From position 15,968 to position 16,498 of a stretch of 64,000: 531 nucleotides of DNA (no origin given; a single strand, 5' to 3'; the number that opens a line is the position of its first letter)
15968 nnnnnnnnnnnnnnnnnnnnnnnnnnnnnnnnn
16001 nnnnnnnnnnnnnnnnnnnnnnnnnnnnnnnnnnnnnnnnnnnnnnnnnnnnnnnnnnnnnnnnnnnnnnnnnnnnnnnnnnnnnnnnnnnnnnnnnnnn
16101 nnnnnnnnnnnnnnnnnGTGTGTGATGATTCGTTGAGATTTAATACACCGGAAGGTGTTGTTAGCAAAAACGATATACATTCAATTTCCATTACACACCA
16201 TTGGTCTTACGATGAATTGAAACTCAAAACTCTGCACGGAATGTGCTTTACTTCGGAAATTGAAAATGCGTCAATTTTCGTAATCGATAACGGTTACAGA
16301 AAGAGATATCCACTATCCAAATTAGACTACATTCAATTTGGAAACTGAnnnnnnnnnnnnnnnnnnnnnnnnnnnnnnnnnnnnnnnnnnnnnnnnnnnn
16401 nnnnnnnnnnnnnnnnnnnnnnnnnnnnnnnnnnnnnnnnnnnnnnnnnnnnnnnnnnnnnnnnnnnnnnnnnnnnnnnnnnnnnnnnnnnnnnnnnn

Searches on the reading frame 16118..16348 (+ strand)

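Call 4: search_protein_families(library=pfam, proteins=[window:16118-16348:+], max_evalue=1)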
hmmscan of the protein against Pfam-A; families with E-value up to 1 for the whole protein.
window:16118-16348:+ (76 aa): 0 families

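Call 5: search_protein_families(library=padloc, proteins=[window:16118-16348:+], max_evalue=1)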
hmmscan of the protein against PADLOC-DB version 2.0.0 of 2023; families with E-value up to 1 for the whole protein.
window:16118-16348:+ (76 aa): 0 families

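Call 9: search_protein_families(library=ncbifam, proteins=[window:16118-16348:+], max_evalue=1)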
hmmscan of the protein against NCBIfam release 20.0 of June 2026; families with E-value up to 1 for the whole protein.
window:16118-16348:+ (76 aa): 0 families

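Call 10: search_protein_families(library=phrogs, proteins=[window:16118-16348:+], max_evalue=1)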
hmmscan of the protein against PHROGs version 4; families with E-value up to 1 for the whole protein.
window:16118-16348:+ (76 aa): 2 families
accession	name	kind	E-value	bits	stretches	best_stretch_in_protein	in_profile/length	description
phrog_5013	-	unknown function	0.17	13.4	1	6-61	10-63/72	-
phrog_2018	-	unknown function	0.5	11.5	1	5-35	13-43/132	-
